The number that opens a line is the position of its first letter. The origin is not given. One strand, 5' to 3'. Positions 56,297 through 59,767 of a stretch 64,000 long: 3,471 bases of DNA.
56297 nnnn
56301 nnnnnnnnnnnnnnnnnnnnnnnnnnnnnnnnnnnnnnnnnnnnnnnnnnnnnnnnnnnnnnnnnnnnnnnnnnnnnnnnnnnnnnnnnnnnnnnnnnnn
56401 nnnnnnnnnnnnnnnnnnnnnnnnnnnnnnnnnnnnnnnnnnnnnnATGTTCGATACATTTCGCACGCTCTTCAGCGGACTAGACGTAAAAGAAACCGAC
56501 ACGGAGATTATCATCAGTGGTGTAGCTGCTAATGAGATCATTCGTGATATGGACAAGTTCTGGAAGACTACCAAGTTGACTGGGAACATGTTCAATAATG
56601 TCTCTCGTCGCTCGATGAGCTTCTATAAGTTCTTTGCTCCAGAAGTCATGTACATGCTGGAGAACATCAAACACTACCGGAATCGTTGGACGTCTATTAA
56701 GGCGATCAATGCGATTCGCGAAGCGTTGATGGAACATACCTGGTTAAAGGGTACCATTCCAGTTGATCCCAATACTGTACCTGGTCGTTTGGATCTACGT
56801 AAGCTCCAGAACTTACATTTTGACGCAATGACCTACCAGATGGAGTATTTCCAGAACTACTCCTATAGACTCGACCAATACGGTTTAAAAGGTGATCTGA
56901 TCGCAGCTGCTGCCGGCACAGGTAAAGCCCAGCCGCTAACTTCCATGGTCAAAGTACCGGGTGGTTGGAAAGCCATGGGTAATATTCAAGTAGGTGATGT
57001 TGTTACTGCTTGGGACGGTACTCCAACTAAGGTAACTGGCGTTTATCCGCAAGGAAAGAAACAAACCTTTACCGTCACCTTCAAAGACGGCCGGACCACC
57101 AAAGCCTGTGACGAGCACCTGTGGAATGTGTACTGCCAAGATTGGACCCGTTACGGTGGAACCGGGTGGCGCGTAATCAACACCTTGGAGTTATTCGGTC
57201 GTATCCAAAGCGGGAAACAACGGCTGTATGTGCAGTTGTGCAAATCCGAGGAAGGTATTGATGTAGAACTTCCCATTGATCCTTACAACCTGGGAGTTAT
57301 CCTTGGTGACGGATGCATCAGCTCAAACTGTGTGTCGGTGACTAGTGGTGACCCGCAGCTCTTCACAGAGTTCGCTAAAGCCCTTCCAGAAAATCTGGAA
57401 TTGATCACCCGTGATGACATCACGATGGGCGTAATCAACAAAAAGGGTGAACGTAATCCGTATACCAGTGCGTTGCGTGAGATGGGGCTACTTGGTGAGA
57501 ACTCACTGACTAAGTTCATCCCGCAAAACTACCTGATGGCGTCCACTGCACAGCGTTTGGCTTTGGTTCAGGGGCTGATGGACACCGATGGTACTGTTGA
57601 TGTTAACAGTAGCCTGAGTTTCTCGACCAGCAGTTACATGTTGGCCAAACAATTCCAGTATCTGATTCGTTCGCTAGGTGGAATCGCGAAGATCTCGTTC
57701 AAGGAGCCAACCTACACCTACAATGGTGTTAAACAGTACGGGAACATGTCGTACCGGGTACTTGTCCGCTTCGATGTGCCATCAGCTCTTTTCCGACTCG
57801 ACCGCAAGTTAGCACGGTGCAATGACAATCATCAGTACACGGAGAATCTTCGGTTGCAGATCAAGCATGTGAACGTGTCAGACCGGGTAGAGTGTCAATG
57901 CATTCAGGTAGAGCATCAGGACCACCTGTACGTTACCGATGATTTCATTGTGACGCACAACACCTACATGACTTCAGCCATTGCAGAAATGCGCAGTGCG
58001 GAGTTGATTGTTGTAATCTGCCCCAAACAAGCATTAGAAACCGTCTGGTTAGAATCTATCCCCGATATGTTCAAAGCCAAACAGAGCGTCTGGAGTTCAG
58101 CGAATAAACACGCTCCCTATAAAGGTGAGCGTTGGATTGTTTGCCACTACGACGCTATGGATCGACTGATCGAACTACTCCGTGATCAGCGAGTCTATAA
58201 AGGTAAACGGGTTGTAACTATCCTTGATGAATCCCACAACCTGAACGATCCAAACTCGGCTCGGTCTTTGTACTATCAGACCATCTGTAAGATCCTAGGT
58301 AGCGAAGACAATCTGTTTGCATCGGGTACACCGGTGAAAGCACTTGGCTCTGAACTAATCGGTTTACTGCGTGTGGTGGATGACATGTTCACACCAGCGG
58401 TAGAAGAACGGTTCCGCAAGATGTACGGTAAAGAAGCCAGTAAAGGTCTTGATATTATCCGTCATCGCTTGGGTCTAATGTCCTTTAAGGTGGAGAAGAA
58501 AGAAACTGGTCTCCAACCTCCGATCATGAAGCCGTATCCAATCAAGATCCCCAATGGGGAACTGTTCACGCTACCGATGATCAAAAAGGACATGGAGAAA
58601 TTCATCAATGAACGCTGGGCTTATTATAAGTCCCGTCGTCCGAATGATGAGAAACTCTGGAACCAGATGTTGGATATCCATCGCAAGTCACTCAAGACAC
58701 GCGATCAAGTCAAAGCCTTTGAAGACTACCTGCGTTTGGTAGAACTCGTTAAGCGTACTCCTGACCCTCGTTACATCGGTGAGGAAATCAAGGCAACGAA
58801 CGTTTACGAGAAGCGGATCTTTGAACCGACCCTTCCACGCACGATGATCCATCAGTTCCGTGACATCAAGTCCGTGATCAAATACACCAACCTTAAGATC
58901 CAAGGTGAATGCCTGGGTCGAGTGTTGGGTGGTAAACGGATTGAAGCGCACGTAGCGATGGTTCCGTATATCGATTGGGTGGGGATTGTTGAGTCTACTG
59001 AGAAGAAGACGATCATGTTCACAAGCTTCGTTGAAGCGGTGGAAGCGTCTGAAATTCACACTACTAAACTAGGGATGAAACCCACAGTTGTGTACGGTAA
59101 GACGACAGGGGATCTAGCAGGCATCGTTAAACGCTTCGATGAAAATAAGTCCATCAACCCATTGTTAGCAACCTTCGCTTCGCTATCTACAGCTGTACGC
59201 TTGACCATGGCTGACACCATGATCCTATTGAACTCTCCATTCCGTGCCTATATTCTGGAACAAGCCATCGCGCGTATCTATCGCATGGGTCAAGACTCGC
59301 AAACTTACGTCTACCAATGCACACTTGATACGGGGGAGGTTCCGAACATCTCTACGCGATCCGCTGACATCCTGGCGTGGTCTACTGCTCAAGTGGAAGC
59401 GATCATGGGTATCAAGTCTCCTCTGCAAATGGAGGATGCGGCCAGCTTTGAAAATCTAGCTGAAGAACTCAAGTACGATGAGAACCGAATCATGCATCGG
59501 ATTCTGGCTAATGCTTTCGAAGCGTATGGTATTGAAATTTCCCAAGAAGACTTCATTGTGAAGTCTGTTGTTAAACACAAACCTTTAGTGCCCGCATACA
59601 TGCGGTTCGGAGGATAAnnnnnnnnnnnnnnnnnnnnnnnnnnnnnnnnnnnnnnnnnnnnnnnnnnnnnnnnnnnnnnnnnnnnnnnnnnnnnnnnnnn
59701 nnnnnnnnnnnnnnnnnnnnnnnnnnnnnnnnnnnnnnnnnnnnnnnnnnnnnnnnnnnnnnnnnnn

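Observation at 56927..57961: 345-aa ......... intein inserted in the Walker A loop of an SNF2-family helicase, with Ala rather than Cys/Ser at intein position 1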

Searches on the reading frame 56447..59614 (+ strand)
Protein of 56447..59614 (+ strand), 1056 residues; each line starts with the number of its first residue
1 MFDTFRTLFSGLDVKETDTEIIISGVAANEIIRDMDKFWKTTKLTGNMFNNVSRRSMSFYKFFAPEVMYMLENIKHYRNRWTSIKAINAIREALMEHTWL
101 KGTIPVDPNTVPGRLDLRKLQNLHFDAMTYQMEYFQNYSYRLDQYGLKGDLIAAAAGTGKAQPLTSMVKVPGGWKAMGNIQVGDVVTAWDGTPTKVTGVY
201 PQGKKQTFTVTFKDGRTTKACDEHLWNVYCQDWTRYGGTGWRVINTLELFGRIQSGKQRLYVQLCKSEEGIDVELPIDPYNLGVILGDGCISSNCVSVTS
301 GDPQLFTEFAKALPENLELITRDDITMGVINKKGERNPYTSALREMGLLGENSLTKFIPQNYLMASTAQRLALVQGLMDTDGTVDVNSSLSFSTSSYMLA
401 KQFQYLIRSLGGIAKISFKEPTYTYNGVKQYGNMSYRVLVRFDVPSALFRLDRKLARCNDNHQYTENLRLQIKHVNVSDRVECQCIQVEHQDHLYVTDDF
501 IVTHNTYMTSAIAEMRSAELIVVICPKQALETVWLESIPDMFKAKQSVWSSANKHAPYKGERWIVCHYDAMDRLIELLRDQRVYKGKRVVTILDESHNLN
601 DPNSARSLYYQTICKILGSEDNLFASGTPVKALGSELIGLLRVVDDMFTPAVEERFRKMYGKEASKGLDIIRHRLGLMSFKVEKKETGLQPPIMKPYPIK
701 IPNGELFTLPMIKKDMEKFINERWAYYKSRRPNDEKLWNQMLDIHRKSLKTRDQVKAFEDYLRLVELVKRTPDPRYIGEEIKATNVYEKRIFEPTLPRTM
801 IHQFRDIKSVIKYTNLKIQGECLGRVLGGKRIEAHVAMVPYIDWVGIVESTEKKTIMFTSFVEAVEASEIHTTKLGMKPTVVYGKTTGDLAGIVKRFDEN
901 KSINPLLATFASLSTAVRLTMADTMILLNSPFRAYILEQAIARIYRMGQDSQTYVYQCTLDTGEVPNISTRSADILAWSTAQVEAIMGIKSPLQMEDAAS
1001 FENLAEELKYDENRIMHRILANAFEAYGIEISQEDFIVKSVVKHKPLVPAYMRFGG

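Call 4: search_protein_families(library=pfam, proteins=[window:56447-59614:+], max_evalue=1)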
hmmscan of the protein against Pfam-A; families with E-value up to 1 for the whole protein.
window:56447-59614:+ (1056 aa): 7 families
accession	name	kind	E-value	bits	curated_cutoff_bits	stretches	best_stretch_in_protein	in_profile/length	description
PF14528.11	LAGLIDADG_3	-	3.9e-10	40.3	22.5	1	369-423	2-58/82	LAGLIDADG-like domain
PF00271.37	Helicase_C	-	4.2e-07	30.6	23.5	1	849-948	12-110/110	Helicase conserved C-terminal domain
PF00176.29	SNF2-rel_dom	-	7.5e-06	25.7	24.9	1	512-645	45-179/290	SNF2-related domain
PF04851.21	ResIII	-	5.2e-05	23.6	22.5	1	509-608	41-146/164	Type III restriction enzyme, res subunit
PF05203.21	Hom_end_hint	-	0.014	15.8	32.1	1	173-220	14-60/228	Hom_end-associated Hint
PF05204.19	Hom_end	-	0.031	14.8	21.1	1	362-430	6-76/110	Homing endonuclease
PF21877.2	PH_NF1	-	0.38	11.7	27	0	464-516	4-56/95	PH domain-like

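Call 6: search_dna_similar(query=window:56447-59614:+, collection=phages, mode=protein, max_rows=40)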
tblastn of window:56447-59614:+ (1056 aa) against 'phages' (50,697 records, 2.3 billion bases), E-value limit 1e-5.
Records with a match: 962; places in all: 1087; records where one place covers at least 80% of the query: 21.
Best place of each record, by identity: 60-80% 13; <60% 949.
By first word of the organism name: Mycobacterium 300; Salmonella 184; Pseudomonas 82; Vibrio 78; Stx2a-converting 49; Klebsiella 33; Escherichia 30; Erwinia 27; Aeromonas 22; Serratia 19; and 49 more.
By host as written in the record: Mycobacterium smegmatis mc2 155 230; - 125; Salmonella enterica 43; Mycobacterium smegmatis mc#155 34; Pseudomonas aeruginosa 33; Salmonella enterica subsp. enterica serovar Enteritidis 29; Salmonella enterica subsp. enterica serovar Typhimurium 27; Klebsiella pneumoniae 22; and 193 more.
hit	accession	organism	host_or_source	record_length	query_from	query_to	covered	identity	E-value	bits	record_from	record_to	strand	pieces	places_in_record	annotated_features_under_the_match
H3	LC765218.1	Pseudomonas phage BRkr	Pseudomonas aeruginosa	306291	1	1053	100%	72.1%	0e+0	1582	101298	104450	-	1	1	hypothetical protein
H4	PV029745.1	Pseudomonas phage phiHQ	Pseudomonas aeruginosa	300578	1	1053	100%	72.1%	0e+0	1581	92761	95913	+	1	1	hypothetical protein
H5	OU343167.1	Pseudomonas phage vB_PaeM_phiLBG22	-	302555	1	1053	100%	72.1%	0e+0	1580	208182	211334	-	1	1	record has no annotation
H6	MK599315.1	Pseudomonas phage PA1C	Pseudomonas aeruginosa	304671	1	1053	100%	69.4%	0e+0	1587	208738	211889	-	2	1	putative SNF2 domain helicase (x2)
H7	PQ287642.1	Pseudomonas phage HHBS36_1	Pseudomonas aeruginosa BWKH36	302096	1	1053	100%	66.0%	0e+0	1426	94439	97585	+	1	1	DarB-like antirestriction protein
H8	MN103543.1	Pseudomonas phage vB_PaeM_PS119XW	-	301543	1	1053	100%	65.9%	0e+0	1426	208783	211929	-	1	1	hypothetical protein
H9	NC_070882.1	Pseudomonas phage vB_PaeM_PS119XW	-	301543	1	1053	100%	65.9%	0e+0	1426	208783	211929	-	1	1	DarB-like antirestriction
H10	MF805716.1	Pseudomonas phage SL2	Pseudomonas aeruginosa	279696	1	1054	100%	52.2%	0e+0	1044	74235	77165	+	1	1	hypothetical protein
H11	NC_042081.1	Pseudomonas phage SL2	Pseudomonas aeruginosa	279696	1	1054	100%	52.2%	0e+0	1044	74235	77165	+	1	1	DarB-like antirestriction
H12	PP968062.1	Pseudomonas phage HPP-Temi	Pseudomonas aeruginosa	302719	1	1053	68%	68.2%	0e+0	1006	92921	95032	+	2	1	DNA helicase | hypothetical protein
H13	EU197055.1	Pseudomonas phage 201phi2-1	-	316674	1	1053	69%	66.0%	0e+0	965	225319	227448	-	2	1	putative SNF2 domain helicase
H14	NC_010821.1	Pseudomonas phage 201phi2-1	Pseudomonas chlororaphis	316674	1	1053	69%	66.0%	0e+0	965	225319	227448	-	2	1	putative SNF2 domain helicase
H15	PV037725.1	Pseudomonas phage Viktualia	Pseudomonas syringae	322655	1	1053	68%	65.1%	0e+0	956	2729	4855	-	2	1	DNA helicase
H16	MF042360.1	Pseudomonas phage Phabio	Pseudomonas fluorescens SBW25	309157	1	1053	69%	62.8%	0e+0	922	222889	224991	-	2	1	putative SNF2-domain helicase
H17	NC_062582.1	Pseudomonas phage Phabio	Pseudomonas fluorescens SBW25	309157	1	1053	69%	62.8%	0e+0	922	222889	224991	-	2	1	putative SNF2-domain helicase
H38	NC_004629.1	Pseudomonas phage phiKZ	-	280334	1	1054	67%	58.1%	0e+0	845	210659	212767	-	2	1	DEAD/DEAH box helicase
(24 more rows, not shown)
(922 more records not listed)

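Call 8: get_annotated_region(hit=H38, flank=1500)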
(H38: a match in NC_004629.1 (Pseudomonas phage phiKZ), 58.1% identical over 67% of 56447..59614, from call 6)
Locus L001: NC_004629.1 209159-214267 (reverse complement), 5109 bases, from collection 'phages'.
description: Pseudomonas phage phiKZ, complete genome.
organism: Pseudomonas phage phiKZ (NCBI taxid 2905945)
taxonomy: Viruses; Duplodnaviria; Heunggongvirae; Uroviricota; Caudoviricetes; Phikzvirus; Phikzvirus phiKZ
host: -; source: -; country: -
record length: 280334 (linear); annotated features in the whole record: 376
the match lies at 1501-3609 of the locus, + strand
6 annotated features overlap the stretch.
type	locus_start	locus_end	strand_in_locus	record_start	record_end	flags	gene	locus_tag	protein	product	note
CDS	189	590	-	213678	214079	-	-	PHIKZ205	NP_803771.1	PHIKZ205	-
CDS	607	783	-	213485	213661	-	-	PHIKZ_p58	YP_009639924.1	PHIKZ204.1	-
CDS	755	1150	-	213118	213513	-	-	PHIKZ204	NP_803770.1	PHIKZ204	-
CDS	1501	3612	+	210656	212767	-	-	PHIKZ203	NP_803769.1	DEAD/DEAH box helicase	structural protein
CDS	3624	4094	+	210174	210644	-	-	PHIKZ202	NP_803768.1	virion structural protein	structural protein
CDS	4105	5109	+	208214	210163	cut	-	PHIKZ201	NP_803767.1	virion structural protein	structural protein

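Call 9: get_annotated_region(hit=H14, flank=1500)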
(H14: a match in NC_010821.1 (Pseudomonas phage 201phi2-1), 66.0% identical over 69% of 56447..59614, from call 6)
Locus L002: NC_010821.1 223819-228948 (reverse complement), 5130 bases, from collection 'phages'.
description: Pseudomonas phage 201phi2-1, complete genome.
organism: Pseudomonas phage 201phi2-1 (NCBI taxid 198110)
taxonomy: Viruses; Duplodnaviria; Heunggongvirae; Uroviricota; Caudoviricetes; Serwervirus; Serwervirus 201phi21
host: Pseudomonas chlororaphis; source: -; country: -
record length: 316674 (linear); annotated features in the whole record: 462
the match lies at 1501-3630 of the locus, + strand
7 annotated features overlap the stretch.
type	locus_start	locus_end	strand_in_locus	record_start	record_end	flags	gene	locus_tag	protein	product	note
CDS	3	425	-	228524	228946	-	-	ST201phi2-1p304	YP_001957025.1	hypothetical protein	gp304; ORF304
CDS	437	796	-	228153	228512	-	-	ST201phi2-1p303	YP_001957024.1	hypothetical protein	gp303; ORF303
CDS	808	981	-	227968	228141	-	-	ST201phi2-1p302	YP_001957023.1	hypothetical protein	gp302; ORF302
CDS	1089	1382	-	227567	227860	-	-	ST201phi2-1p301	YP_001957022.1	hypothetical protein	gp301; ORF301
CDS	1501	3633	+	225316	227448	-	-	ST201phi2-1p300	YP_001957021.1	putative SNF2 domain helicase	gp300; member of COG0553; identified using mass spectrometry; similar to phiKZ gp203 and EL gp166; ORF300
CDS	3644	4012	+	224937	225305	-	-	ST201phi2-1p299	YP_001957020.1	hypothetical protein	gp299; identified using mass spectrometry; similar to phiKZ gp202; ORF299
CDS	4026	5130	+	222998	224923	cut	-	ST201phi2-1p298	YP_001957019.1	virion structural protein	gp298; identified using mass spectrometry; similar to phiKZ gp201; ORF298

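Call 10: get_annotated_region(hit=H3, flank=1500)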
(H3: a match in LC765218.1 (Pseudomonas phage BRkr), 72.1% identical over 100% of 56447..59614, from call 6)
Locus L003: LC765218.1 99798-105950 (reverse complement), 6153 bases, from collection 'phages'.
description: Pseudomonas phage BRkr DNA, complete sequence.
organism: Pseudomonas phage BRkr (NCBI taxid 3040668)
taxonomy: Viruses; Duplodnaviria; Heunggongvirae; Uroviricota; Caudoviricetes
host: Pseudomonas aeruginosa; source: Waste water; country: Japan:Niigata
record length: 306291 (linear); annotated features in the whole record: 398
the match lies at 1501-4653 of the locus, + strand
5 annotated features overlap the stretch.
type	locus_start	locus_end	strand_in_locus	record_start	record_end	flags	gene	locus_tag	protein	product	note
CDS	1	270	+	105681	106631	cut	-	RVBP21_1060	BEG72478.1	hypothetical protein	-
CDS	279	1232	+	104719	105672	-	-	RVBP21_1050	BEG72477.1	hypothetical protein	-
CDS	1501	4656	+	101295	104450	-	-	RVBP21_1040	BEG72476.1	hypothetical protein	-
CDS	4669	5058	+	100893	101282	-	-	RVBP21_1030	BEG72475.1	hypothetical protein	-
CDS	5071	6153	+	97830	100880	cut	-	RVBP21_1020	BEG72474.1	hypothetical protein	-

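Call 11: get_annotated_region(hit=H9, flank=1500)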
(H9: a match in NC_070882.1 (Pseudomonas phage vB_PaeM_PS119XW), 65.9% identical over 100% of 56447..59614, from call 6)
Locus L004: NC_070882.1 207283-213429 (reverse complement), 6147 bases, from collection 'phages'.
description: Pseudomonas phage vB_PaeM_PS119XW, complete genome.
organism: Pseudomonas phage vB_PaeM_PS119XW (NCBI taxid 2601632)
taxonomy: Viruses; Duplodnaviria; Heunggongvirae; Uroviricota; Caudoviricetes; Pawinskivirus; Pawinskivirus PS119XW
host: -; source: -; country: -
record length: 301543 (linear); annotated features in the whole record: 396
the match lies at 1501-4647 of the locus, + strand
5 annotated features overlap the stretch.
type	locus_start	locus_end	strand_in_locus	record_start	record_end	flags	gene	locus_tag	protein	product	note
CDS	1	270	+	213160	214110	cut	-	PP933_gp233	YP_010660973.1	hypothetical protein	-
CDS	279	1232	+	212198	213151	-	-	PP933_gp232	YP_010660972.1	hypothetical protein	-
CDS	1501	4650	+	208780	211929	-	-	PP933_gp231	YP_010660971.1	DarB-like antirestriction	-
CDS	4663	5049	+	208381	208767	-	-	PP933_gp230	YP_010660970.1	hypothetical protein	-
CDS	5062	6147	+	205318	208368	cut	-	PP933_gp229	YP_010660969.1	virion structural protein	-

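Call 12: get_annotated_region(hit=H11, flank=1500)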
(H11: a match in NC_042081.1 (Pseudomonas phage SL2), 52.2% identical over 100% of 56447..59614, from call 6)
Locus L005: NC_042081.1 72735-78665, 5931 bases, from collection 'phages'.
description: Pseudomonas phage SL2, complete genome.
organism: Pseudomonas phage SL2 (NCBI taxid 2041345)
taxonomy: Viruses; Duplodnaviria; Heunggongvirae; Uroviricota; Caudoviricetes; Phikzvirus; Phikzvirus SL2
host: Pseudomonas aeruginosa; source: hospital sewage; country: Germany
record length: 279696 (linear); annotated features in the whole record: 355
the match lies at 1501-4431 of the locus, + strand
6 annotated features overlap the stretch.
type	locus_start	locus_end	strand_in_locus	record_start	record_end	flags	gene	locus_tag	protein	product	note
CDS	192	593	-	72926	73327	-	-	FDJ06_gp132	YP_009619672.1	hypothetical protein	-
CDS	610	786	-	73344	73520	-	-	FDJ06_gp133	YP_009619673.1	hypothetical protein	-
CDS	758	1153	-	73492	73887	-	-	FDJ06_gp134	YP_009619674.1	hypothetical protein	-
CDS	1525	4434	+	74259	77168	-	-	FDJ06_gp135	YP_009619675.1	DarB-like antirestriction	-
CDS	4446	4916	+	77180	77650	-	-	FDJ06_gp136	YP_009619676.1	virion structural protein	-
CDS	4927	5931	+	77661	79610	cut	-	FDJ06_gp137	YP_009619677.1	virion structural protein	-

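Call 13: get_annotated_region(hit=H12, flank=1500)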
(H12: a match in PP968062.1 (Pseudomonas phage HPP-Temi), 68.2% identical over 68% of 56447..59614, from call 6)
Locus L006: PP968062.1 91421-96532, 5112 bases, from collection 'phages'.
description: Pseudomonas phage HPP-Temi, complete genome.
organism: Pseudomonas phage HPP-Temi (NCBI taxid 3234043)
taxonomy: Viruses; Duplodnaviria; Heunggongvirae; Uroviricota; Caudoviricetes; Pawinskivirus
host: Pseudomonas aeruginosa; source: household sewage; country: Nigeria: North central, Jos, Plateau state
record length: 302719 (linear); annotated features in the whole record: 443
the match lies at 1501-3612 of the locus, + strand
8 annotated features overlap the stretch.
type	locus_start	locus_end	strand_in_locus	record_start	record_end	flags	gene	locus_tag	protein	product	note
CDS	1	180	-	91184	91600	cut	-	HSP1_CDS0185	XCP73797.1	hypothetical protein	-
CDS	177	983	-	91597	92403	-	-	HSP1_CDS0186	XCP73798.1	hypothetical protein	-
CDS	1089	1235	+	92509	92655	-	-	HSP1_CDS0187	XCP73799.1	hypothetical protein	-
CDS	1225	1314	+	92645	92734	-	-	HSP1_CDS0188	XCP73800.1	hypothetical protein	-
CDS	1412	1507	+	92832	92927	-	-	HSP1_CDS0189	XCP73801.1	hypothetical protein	-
CDS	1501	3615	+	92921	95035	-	-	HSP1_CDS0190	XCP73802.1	DNA helicase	-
CDS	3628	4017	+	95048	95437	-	-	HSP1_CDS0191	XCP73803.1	hypothetical protein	-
CDS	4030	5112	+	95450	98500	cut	-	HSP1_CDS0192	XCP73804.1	virion structural protein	-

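Call 59: search_protein_families(library=phrogs, proteins=[window:56447-59614:+], max_evalue=0.00001)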
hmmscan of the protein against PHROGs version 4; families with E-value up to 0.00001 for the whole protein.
window:56447-59614:+ (1056 aa): 7 families
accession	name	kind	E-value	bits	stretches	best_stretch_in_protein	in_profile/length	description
phrog_62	-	DNA, RNA and nucleotide metabolism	4.5e-154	516.1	1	1-1055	473-1200/1881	DNA helicase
phrog_36964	-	head and packaging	1.5e-43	150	1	123-511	60-440/890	terminase large subunit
phrog_19299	-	head and packaging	1.3e-35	124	1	152-511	23-391/702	terminase large subunit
phrog_510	-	DNA, RNA and nucleotide metabolism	3e-29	103.3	1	150-396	394-639/667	DNA primase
phrog_15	-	head and packaging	6e-28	98.7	1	132-395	50-319/1330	terminase large subunit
phrog_50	-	DNA, RNA and nucleotide metabolism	1.3e-23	84.9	1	121-286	48-211/570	DnaC-like helicase loader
phrog_30356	-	DNA, RNA and nucleotide metabolism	1.9e-07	30.5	1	160-420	384-638/823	helicase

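Call 60: search_protein_families(library=ncbifam, proteins=[window:56447-59614:+], max_evalue=0.1)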
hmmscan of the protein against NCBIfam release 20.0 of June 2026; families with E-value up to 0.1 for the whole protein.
window:56447-59614:+ (1056 aa): 9 families
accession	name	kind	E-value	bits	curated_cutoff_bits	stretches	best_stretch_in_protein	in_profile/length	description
NF005852.0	PRK07773.1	equivalog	1.6e-08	33.3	780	1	193-417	439-665/886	replicative DNA helicase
NF053675.1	pilus_reg_Snf2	equivalog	3.8e-06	25.3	1100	1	848-957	873-982/1029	pilus expression-regulating Snf2 family helicase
NF038098.1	GyrA_w_intein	exception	5.4e-05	21.3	1850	1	185-417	152-387/1232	intein-containing DNA gyrase subunit A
NF058637.1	helic_SCO1167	equivalog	0.00075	17.6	1200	1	850-987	777-910/932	SCO1167/SCO6262 family helicase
NF038317.1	DISARM_DrmD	equivalog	0.0084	14.4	610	0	570-646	221-302/1021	DISARM system SNF2-like helicase DrmD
NF003426.0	PRK04914.1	equivalog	0.019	13.2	576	0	922-956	566-600/959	RNA polymerase-associated protein RapA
TIGR01443.1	intein_Cterm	domain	0.037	14.3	15.6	0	485-506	4-24/24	intein C-terminal splicing region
NF011491.0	PRK14898.1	equivalog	0.053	11.5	783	1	279-398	246-366/860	DNA-directed RNA polymerase subunit A''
NF041790.1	anti-phage_ZorD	equivalog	0.079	10.8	1500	0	847-957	917-1034/1035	type I Zorya anti-phage system protein ZorD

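Call 63: find_encoding_contigs(protein=window:56447-59614:+, flank=1000, max_places=4)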
Protein window:56447-59614:+ (1056 aa): no gene with exactly this product is on record in the collection.

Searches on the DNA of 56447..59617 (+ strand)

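Call 5: search_dna_similar(query=window:56447-59617:+, collection=phages, mode=near, max_rows=25)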
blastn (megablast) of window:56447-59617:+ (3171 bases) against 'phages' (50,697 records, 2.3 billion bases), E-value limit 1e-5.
Records with a match: 2; places in all: 2; records where one place covers at least 80% of the query: 0.
Best place of each record, by identity: 60-80% 2.
By first word of the organism name: Pseudomonas 2.
By host as written in the record: Pseudomonas fluorescens SBW25 2.
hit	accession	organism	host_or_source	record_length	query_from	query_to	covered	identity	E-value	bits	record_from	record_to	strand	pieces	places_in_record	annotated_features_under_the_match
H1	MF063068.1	Pseudomonas phage Noxifer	Pseudomonas fluorescens SBW25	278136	2377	2591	7%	77.5%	5e-26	126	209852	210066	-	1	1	putative SNF2 domain/DEAD-like helicase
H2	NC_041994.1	Pseudomonas phage Noxifer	Pseudomonas fluorescens SBW25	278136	2377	2591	7%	77.5%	5e-26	126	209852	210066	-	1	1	putative SNF2 domain/DEAD-like helicase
